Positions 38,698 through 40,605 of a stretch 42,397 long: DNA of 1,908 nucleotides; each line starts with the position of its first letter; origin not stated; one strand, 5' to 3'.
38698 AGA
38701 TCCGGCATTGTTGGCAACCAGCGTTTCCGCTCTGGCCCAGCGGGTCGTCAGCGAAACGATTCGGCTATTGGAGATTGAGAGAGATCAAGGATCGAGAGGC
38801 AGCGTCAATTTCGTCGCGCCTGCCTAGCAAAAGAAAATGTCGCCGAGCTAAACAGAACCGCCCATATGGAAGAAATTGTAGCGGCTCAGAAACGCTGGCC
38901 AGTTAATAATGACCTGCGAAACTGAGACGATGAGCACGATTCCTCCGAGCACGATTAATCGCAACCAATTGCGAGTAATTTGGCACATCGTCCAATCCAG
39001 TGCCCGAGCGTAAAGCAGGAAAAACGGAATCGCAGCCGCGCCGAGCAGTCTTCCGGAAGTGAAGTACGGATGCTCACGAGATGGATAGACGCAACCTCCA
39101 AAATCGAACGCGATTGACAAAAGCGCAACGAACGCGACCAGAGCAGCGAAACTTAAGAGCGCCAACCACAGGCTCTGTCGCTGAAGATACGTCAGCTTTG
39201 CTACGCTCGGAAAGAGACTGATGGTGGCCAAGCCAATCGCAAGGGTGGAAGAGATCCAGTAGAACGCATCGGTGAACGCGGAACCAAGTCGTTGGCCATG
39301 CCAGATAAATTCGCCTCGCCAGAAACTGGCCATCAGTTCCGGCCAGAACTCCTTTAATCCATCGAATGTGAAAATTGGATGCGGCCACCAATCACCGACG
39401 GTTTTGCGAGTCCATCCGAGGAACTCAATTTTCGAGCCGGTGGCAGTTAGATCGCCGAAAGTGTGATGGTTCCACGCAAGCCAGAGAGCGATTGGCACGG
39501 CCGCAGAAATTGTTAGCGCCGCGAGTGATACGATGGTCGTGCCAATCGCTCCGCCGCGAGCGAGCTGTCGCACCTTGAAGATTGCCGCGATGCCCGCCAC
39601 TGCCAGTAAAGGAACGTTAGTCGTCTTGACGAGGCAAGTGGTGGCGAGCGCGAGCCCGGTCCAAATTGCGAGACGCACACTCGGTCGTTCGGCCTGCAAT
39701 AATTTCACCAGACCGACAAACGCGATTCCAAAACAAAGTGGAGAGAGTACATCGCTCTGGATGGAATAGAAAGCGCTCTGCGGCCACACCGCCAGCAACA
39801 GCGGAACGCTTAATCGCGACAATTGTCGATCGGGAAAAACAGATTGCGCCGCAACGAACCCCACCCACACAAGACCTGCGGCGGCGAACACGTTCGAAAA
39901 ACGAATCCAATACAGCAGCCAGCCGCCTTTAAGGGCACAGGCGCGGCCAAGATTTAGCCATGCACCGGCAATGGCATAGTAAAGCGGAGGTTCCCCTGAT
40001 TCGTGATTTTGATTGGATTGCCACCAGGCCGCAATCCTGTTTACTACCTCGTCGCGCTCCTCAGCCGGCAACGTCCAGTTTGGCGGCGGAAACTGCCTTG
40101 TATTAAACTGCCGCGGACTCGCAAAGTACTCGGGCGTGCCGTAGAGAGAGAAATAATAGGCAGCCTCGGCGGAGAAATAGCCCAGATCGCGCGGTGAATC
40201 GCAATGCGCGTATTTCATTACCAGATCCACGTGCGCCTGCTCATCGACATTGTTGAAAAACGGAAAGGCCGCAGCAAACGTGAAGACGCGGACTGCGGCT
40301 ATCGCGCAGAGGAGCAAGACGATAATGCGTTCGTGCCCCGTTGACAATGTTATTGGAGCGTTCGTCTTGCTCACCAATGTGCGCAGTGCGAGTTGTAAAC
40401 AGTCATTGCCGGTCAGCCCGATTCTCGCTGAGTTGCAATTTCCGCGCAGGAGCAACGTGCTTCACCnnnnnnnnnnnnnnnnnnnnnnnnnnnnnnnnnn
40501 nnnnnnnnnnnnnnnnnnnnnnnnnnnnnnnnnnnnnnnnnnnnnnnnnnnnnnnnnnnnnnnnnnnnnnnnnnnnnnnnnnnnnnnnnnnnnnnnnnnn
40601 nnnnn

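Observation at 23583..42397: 19-kb island dense in GT-C-like glycosyltransferases: candidate uncharacterised periplasmic glycosylation system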

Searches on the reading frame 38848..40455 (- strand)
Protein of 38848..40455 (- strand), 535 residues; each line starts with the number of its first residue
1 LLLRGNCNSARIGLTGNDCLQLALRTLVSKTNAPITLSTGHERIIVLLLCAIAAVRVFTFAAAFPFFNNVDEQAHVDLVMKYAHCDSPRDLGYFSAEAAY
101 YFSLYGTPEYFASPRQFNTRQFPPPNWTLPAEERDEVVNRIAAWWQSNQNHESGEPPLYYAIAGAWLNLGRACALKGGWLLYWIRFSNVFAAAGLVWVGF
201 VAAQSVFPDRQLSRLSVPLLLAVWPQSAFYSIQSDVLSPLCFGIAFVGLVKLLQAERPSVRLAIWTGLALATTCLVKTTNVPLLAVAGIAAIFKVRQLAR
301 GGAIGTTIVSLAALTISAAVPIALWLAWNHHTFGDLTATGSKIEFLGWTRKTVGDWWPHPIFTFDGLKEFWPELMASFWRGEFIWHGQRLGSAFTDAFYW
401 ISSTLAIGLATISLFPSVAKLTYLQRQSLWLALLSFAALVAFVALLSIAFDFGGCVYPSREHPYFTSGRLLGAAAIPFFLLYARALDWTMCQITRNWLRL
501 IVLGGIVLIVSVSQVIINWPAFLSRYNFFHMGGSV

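Call 4: search_protein_families(library=pfam, proteins=[window:38848-40455:-], max_evalue=0.01)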
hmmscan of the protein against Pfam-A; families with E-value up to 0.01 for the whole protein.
window:38848-40455:- (535 aa): 1 family
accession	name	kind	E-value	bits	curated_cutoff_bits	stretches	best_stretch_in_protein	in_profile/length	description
PF09913.15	DUF2142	-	6.8e-07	28.9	30.1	1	153-446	97-364/395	Predicted membrane protein (DUF2142)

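Call 5: search_protein_families(library=ncbifam, proteins=[window:38848-40455:-], max_evalue=0.01)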
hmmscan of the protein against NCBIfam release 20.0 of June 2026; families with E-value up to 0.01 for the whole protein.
window:38848-40455:- (535 aa): 0 families

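Call 7: search_protein_families(library=pfam, proteins=[window:38848-40455:-], max_evalue=10)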
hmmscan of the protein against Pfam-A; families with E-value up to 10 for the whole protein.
window:38848-40455:- (535 aa): 1 family
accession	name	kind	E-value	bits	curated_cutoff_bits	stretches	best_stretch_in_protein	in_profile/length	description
PF09913.15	DUF2142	-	6.8e-07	28.9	30.1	1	153-446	97-364/395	Predicted membrane protein (DUF2142)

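Call 12: search_solved_structures(query=window:38848-40455:-, max_evalue=1)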
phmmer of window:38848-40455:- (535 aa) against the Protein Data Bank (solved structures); distinct sequences matched with E-value up to 1: 1.
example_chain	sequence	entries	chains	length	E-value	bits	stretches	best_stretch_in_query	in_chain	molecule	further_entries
7aor_ar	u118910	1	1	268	0.61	12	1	316-339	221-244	AKAP7_NLS domain-containing protein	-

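Call 17: find_homologous_proteins(query=window:38848-40455:-, max_evalue=0.001)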
Query window:38848-40455:- (535 aa): 1665 proteins with E <= 0.001 among 8000 candidates; the best 120 are listed.
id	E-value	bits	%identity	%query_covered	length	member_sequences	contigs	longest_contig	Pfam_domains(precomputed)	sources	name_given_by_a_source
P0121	0.0e+0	1179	96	100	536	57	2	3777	PF09913.16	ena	-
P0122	1.6e-263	894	77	94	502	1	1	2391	PF09913.16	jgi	jgi:predicted membrane protein DUF2142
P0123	3.8e-257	873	75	94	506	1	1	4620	PF09913.16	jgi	jgi:hypothetical protein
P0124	1.7e-251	854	73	94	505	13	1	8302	PF09913.16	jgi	-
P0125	4.2e-250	849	73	93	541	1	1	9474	PF09913.16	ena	-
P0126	2.5e-246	837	72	93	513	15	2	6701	PF09913.16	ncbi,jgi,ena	-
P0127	6.4e-245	832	71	94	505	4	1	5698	PF09913.16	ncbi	-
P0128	5.6e-244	829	72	94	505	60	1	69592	PF09913.16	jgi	jgi:hypothetical protein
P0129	2.3e-243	827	70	94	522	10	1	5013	PF09913.16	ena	-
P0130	4.4e-242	823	70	94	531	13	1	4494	PF09913.16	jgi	jgi:hypothetical protein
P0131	1.8e-241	821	70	94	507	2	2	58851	PF09913.16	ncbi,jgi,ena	-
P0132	3.2e-241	820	70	94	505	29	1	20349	PF09913.16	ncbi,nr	ncbi:MAG: hypothetical protein AUH91_02545 [Verrucomicrobia bacterium 13_1_40CM_4_54_4]|nr:MAG: hypo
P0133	1.1e-240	818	72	93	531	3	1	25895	PF09913.16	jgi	jgi:hypothetical protein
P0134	2.9e-240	817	70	94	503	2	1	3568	PF09913.16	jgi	jgi:hypothetical protein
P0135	4.8e-240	816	70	94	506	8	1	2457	PF09913.16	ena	-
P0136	6.1e-239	813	71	92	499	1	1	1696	PF09913.16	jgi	jgi:Predicted membrane protein (DUF2142)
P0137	1.6e-238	811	69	94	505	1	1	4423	PF09913.16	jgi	jgi:hypothetical protein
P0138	1.1e-237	808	69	94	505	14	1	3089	PF09913.16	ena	-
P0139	1.2e-237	808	69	94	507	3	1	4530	PF09913.16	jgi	jgi:hypothetical protein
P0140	2.2e-237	807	71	92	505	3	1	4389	PF09913.16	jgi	jgi:hypothetical protein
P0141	3.2e-237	807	71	94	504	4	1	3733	PF09913.16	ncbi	-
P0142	3.5e-237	807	71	94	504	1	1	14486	PF09913.16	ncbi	-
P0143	1.2e-236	805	71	94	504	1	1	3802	PF09913.16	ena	-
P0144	2.4e-236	804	70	92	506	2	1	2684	PF09913.16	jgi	jgi:hypothetical protein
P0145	1.1e-235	802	70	92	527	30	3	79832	PF09913.16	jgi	jgi:Predicted membrane protein (DUF2142)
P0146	1.2e-235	802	69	95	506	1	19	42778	PF09913.16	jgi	jgi:hypothetical protein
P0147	1.7e-235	801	71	92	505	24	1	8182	PF09913.16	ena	-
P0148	5.7e-235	799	70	92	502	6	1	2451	PF09913.16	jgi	jgi:hypothetical protein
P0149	5.8e-235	799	70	92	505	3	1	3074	PF09913.16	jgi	jgi:hypothetical protein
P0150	6.8e-235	799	70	92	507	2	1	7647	PF09913.16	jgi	jgi:hypothetical protein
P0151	1.2e-234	798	70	93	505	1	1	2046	PF09913.16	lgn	-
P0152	1.2e-234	798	70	92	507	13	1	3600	PF09913.16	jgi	jgi:hypothetical protein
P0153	1.9e-234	798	69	93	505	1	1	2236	PF09913.16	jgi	jgi:predicted membrane protein DUF2142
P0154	2.3e-234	797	68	94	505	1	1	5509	PF09913.16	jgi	jgi:Predicted membrane protein (DUF2142)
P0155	3.2e-234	797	68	94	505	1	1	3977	PF09913.16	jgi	jgi:Predicted membrane protein (DUF2142)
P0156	7.8e-234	796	68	94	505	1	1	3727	PF09913.16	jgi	jgi:predicted membrane protein DUF2142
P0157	7.9e-234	796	70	93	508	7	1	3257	PF09913.16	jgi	jgi:Predicted membrane protein (DUF2142)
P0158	1.1e-233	795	71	92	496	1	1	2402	PF09913.16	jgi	-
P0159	2.7e-233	794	68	94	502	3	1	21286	PF09913.16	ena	-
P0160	2.8e-233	794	69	94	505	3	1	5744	PF09913.16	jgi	-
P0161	5.6e-233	793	68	94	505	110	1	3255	PF09913.16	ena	-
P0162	5.6e-233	793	68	94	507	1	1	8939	PF09913.16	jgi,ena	-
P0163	5.7e-233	793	70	92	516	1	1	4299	PF09913.16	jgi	jgi:hypothetical protein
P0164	8.3e-233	792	69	94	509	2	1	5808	PF09913.16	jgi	-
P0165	1.1e-232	792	70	93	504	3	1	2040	PF09913.16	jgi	-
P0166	1.2e-231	788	68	94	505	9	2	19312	PF09913.16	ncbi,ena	-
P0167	7.4e-231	786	70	92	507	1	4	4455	PF09913.16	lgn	-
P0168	7.6e-231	786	68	92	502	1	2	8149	PF09913.16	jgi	jgi:hypothetical protein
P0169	1.0e-230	785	69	91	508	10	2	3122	PF09913.16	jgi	jgi:Predicted membrane protein (DUF2142)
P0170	1.9e-230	785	68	92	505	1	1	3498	PF09913.16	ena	-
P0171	3.4e-230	784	70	93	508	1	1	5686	PF09913.16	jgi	jgi:hypothetical protein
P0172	1.8e-229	781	68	93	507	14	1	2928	PF09913.16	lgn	-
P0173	2.2e-229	781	68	94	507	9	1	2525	PF09913.16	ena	-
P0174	6.2e-229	780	67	94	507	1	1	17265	PF09913.16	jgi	jgi:hypothetical protein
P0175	3.2e-228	777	69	90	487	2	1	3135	PF09913.16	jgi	-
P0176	5.6e-228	776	67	94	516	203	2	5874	PF09913.16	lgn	-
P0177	7.1e-228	776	67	93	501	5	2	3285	PF09913.16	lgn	-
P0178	7.5e-228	776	67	93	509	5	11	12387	PF09913.16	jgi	jgi:hypothetical protein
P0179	7.9e-228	776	63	92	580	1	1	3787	PF09913.16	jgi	jgi:hypothetical protein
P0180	8.1e-228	776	68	92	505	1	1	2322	PF09913.16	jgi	jgi:hypothetical protein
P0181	6.5e-227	773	68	93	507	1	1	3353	PF09913.16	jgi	jgi:hypothetical protein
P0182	1.5e-226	772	68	92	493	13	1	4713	PF09913.16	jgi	jgi:multidrug transporter EmrE-like cation transporter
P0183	2.3e-226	771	67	93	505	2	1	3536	PF09913.16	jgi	jgi:hypothetical protein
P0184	4.6e-226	770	67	91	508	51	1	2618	PF09913.16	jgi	jgi:hypothetical protein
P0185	2.2e-225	768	67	94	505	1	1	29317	PF09913.16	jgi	jgi:hypothetical protein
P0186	2.3e-225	768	67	94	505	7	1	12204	PF09913.16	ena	-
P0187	7.4e-225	766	67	93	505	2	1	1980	PF09913.16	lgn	-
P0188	1.3e-224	765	67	94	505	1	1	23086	PF09913.16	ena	-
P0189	1.6e-224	765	67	92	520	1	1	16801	PF09913.16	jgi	jgi:predicted membrane protein DUF2142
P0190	1.9e-224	765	66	94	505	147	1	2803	PF09913.16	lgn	-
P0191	4.9e-224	763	67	91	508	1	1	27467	PF09913.16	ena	-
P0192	4.9e-224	763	68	92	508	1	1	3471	PF09913.16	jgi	jgi:hypothetical protein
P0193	7.4e-224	763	67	93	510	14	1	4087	PF09913.16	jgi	jgi:hypothetical protein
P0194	2.5e-223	761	67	93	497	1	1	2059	PF09913.16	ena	-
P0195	2.7e-223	761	66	93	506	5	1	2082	PF09913.16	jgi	-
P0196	3.0e-223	761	67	92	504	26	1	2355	PF09913.16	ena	-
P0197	6.2e-223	760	67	92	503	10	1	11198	PF09913.16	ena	-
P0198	1.1e-222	759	66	93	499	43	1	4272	PF09913.16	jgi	jgi:hypothetical protein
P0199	1.8e-222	758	66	93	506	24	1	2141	PF09913.16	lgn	-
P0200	2.2e-222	758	66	94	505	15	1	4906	PF09913.16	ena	-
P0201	3.2e-222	757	68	92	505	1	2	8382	PF09913.16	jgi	jgi:Predicted membrane protein (DUF2142)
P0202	1.1e-221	756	67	92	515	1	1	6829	PF09913.16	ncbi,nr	ncbi:MAG: hypothetical protein C5B58_14505 [Acidobacteria bacterium]|nr:MAG: hypothetical protein C5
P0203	2.7e-221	754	66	93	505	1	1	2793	PF09913.16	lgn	-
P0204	5.6e-221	753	68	92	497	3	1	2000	PF09913.16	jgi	jgi:hypothetical protein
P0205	1.1e-220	752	67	92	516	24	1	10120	PF09913.16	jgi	jgi:hypothetical protein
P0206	1.9e-220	752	65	94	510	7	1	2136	PF09913.16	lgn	-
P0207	2.6e-220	751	66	93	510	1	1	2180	PF09913.16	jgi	-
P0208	5.7e-220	750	65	94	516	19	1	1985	PF09913.16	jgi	-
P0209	4.8e-219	747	65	93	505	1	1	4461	PF09913.16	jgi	jgi:Predicted membrane protein (DUF2142)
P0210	6.6e-219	746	66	93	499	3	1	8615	PF09913.16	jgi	jgi:hypothetical protein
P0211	3.0e-218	744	66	93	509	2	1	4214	PF09913.16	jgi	jgi:hypothetical protein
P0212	3.7e-218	744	65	92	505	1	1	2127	PF09913.16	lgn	-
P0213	1.6e-217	742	67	92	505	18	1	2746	PF09913.16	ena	-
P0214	2.0e-217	742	65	93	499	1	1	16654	PF09913.16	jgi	-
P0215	2.1e-217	741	65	93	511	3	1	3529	PF09913.16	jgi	jgi:hypothetical protein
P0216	4.3e-217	740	65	94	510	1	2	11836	PF09913.16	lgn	-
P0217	4.9e-217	740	66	92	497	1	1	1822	PF09913.16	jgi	jgi:predicted membrane protein DUF2142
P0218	6.5e-217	740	66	92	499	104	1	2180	PF09913.16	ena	-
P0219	7.0e-217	740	65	94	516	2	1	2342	PF09913.16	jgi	-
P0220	8.8e-217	739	66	92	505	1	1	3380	PF09913.16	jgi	jgi:Predicted membrane protein (DUF2142)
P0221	2.3e-216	738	66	93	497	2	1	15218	PF09913.16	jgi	jgi:hypothetical protein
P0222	3.4e-216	737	67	92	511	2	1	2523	PF09913.16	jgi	jgi:hypothetical protein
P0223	4.0e-216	737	64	93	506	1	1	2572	PF09913.16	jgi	jgi:predicted membrane protein DUF2142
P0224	5.1e-216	737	65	93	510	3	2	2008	PF09913.16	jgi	jgi:hypothetical protein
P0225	1.3e-215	736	65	93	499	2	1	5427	PF09913.16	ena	-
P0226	1.7e-215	735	65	92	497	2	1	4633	PF09913.16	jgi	-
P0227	4.5e-214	730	65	92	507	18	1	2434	PF09913.16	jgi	-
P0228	5.3e-214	730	63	93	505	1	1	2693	PF09913.16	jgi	jgi:predicted membrane protein DUF2142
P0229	1.9e-213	728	65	92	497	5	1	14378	PF09913.16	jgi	jgi:Predicted membrane protein (DUF2142)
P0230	2.4e-213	728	64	93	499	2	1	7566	PF09913.16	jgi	jgi:hypothetical protein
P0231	2.9e-213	728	64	93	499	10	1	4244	PF09913.16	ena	-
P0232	1.2e-212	726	65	93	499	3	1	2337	PF09913.16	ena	-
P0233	1.7e-212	725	65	92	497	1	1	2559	PF09913.16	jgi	jgi:hypothetical protein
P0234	5.2e-212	724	64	94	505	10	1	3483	PF09913.16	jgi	-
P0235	9.3e-212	723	62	95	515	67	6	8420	PF09913.16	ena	-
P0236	3.4e-211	721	64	93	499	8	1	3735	PF09913.16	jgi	jgi:Predicted membrane protein (DUF2142)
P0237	7.1e-211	720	62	93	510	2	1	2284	PF09913.16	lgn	-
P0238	9.2e-211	720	64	93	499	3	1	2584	PF09913.16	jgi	jgi:hypothetical protein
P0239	5.5e-210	717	64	93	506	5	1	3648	PF09913.16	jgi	jgi:predicted membrane protein DUF2142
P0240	1.4e-209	716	64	92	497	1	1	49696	PF09913.16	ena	-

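Call 19: find_related_loci(query=A1, collection=genome_contigs, flank=10000)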
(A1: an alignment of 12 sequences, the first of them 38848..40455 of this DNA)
Query A1 (535 aa) in genome_contigs; peptide patterns used: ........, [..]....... (x = any residue, [..] = any of these).
98 stretches matched a pattern; 61 encode a relative of the query (tblastn E <= 1e-3); 60 distinct loci.
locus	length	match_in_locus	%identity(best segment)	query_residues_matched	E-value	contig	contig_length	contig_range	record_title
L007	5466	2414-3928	70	29-534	0e+0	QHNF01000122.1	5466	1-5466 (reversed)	MAG: Verrucomicrobia bacterium isolate AV82 14_1009_16_30cm_scaffold_59313_curated, whole genome shotgun sequence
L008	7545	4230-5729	69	29-532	0e+0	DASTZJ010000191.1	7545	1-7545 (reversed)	MAG TPA_asm: Candidatus Udaeobacter sp. isolate SMAG_U2465 k141_402801, whole genome shotgun sequence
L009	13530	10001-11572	66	16-532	0e+0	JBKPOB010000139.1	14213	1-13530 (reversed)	MAG: Verrucomicrobiota bacterium isolate GS_HAYS_MAG_00025 GS_HAYS_000001650294, whole genome shotgun sequence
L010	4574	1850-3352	68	32-532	0e+0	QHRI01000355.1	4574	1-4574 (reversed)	MAG: Verrucomicrobia bacterium isolate AV107 14_1009_16_20cm_scaffold_39811_curated, whole genome shotgun sequence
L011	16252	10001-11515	66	29-534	0e+0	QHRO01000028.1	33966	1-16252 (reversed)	MAG: Verrucomicrobia bacterium isolate AV101 14_1009_13_40cm_scaffold_1230_curated, whole genome shotgun sequence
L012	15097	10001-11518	66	29-534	0e+0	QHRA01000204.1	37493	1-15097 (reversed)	MAG: Verrucomicrobia bacterium isolate AV114 14_0919_09_20cm_scaffold_676_curated, whole genome shotgun sequence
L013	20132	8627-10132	65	32-534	0e+0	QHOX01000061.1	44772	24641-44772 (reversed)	MAG: Verrucomicrobia bacterium isolate AV42 14_1009_16_30cm_scaffold_710_curated, whole genome shotgun sequence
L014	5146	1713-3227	62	25-531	0e+0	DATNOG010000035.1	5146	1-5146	MAG TPA_asm: Pyrinomonadaceae bacterium isolate SMAG_U11525 k141_1011986, whole genome shotgun sequence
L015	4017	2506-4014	60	29-531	0e+0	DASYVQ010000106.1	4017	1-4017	MAG TPA_asm: Chthoniobacterales bacterium isolate SMAG_U6258 k141_233234, whole genome shotgun sequence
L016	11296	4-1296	66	101-534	0e+0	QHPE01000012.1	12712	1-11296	MAG: Verrucomicrobia bacterium isolate AV36 14_0903_12_20cm_scaffold_2206_curated, whole genome shotgun sequence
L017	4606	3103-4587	57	33-530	0e+0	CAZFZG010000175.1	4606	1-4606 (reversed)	MAG TPA_asm: uncultured Chthoniobacteraceae bacterium isolate SRP273308_co1_276 genome assembly, contig: NODE_39320_leng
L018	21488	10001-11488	58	33-530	2e-177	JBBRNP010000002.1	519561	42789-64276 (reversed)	MAG: Chthoniobacterales bacterium isolate La1_metabat2.179 LA1C_B2.179_k141_1085949L_519561_cov_27.9841, whole genome sh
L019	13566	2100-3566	67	43-531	0e+0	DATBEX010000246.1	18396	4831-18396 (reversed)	MAG TPA_asm: Candidatus Udaeobacter sp. isolate SMAG_U3793 k141_1410399, whole genome shotgun sequence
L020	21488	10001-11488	57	33-530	4e-174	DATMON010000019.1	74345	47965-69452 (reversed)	MAG TPA_asm: Chthoniobacterales bacterium isolate SMAG_U12877 k141_3854989, whole genome shotgun sequence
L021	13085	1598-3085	59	33-530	4e-174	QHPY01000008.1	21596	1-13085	MAG: Verrucomicrobia bacterium isolate AV18 14_1009_12_30cm_scaffold_3622_curated, whole genome shotgun sequence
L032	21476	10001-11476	53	41-531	5e-157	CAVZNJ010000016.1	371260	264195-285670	MAG: uncultured Verrucomicrobiae bacterium isolate MFD05841.bin.2.194 genome assembly, contig: contig_70461, whole genom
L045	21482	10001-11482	37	41-530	3e-100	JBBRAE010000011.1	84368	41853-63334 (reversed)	MAG: Armatimonadota bacterium isolate Co_metawrap_2280 Cmw_2280_k141_14322535_length_84368_cov_14.9993, whole genome sho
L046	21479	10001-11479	41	41-533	3e-98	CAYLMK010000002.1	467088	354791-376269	MAG TPA_asm: uncultured Thermodesulfobacteriota bacterium isolate binchicken_co274_253 genome assembly, contig: NODE_11_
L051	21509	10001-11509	37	41-529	6e-90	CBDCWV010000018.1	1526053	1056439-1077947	MAG: Myxococcota bacterium isolate 34004a8b-9376-4cd6-be01-4685081f5010 genome assembly, contig: contig_18, whole genome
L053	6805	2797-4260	36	40-531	1e-82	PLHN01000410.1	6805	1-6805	MAG: Acidobacteriaceae bacterium isolate bog_209 73.20110800_S1M.81_contig_62631, whole genome shotgun sequence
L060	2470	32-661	46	25-239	5e-40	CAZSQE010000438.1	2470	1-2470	MAG TPA_asm: uncultured bacterium isolate ERP113451_co2_200 genome assembly, contig: NODE_43547_length_2470_cov_8.091925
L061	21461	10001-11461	36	40-529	7e-81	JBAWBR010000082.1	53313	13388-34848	MAG: Terriglobales bacterium isolate MFD09530_ilm_asm_bin22 k127_205420, whole genome shotgun sequence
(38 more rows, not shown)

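Call 29: search_protein_families(library=pfam, proteins=[L045:6630-8300:+, L045:8297-9898:+, L045:13193-13951:+, L046:7644-8429:+, L046:8467-9948:+, L046:13290-15533:+, L046:15535-17109:+, L061:6310-7314:-, L053:2623-4284:+], max_evalue=0.01)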
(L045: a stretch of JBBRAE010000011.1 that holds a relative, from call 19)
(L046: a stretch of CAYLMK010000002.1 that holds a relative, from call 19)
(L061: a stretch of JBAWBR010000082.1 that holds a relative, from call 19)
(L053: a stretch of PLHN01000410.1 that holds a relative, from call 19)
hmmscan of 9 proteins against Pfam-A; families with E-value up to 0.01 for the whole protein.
L045:6630-8300:+ (556 aa): 2 families
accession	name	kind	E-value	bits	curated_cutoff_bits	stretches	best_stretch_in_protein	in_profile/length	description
PF02366.24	PMT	-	2.1e-06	27.9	22.7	1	131-219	79-173/245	Dolichyl-phosphate-mannose-protein mannosyltransferase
PF13231.12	PMT_2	-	7.9e-05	23.4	26.1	1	115-264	2-150/160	Dolichyl-phosphate-mannose-protein mannosyltransferase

L045:8297-9898:+ (533 aa): 1 family
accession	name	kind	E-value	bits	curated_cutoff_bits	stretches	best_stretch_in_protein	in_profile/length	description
PF13231.12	PMT_2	-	3e-09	37.7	26.1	1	101-255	5-160/160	Dolichyl-phosphate-mannose-protein mannosyltransferase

L045:13193-13951:+ (252 aa): 1 family
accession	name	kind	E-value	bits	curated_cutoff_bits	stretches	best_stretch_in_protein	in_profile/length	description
PF00535.33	Glycos_transf_2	-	7.1e-22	78.5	23.3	1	9-172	2-166/168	Glycosyl transferase family 2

L046:7644-8429:+ (261 aa): 3 families
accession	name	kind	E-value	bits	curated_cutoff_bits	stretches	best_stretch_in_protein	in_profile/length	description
PF00535.33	Glycos_transf_2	-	7.3e-22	78.5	23.3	1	11-173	2-166/168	Glycosyl transferase family 2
PF13641.12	Glyco_tranf_2_3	-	0.00034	21.1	27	1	9-110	3-111/230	Glycosyltransferase like family 2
PF13704.12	Glyco_tranf_2_4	-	0.00058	20.7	27.5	1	21-90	6-76/98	Glycosyl transferase family 2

L046:8467-9948:+ (493 aa): 3 families
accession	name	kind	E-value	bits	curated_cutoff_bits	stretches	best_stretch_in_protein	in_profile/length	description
PF13646.12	HEAT_2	-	3.8e-14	53.2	27.7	1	400-474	7-81/88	HEAT repeats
PF02985.28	HEAT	-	9.5e-08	32.1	23.5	0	425-451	1-27/31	HEAT repeat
PF13513.12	HEAT_EZ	-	0.00083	20.3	27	0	398-419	33-54/55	HEAT-like repeat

L046:13290-15533:+ (747 aa): 0 families

L046:15535-17109:+ (524 aa): 0 families

L061:6310-7314:- (334 aa): 2 families
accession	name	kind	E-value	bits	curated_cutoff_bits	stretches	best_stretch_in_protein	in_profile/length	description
PF00535.33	Glycos_transf_2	-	1.9e-32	112.9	23.3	1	14-174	1-164/168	Glycosyl transferase family 2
PF10111.15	Glyco_tranf_2_2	-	1.6e-06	28.3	27.3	1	14-104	1-91/276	Glycosyltransferase like family 2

L053:2623-4284:+ (553 aa): 1 family
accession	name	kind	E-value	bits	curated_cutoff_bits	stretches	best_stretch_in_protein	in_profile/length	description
PF13231.12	PMT_2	-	5.3e-05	23.9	26.1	1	203-334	24-153/160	Dolichyl-phosphate-mannose-protein mannosyltransferase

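Call 52: predict_structure(alignment_id=A3)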
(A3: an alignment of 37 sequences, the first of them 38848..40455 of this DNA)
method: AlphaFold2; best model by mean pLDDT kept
length: 535 residues; sequences in the alignment: 37
mean_pLDDT: 57.9   pTM: 0.49
mean pLDDT of the five models: 57.9, 55.8, 55.0, 52.0, 50.3
residues with pLDDT >= 90: 0; 70-90: 126; 50-70: 251; < 50: 158
segments of 3 or more residues with pLDDT < 50: 1-38, 40-42, 64-70, 87-91, 149-157, 226-237, 329-351, 374-391, 449-473, 526-535
pLDDT, mean of each block of 10 residues (from residue 1): 26 34 36 36 57 62 45 57 52 61 62 54 71 82 65 49 67 70 66 62 55 53 51 46 65 71 74 59 72 77 72 84 61 38 40 54 53 50 35 55 66 71 72 70 56 34 40 54 69 80 77 62 50 36
secondary structure, 60 per line:
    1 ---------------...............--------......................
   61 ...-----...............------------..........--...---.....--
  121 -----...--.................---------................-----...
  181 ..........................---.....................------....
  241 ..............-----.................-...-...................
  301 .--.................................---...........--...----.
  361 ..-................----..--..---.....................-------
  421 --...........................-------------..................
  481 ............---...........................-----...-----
elements in order: H16-30 H39-63 H69-83 H96-105 H114-118 H131-147 H157-172 H178-206 H210-230 H237-254 H260-276 H282-301 H304-336 H340-350 H364-379 H393-413 H423-449 H463-492 H496-522
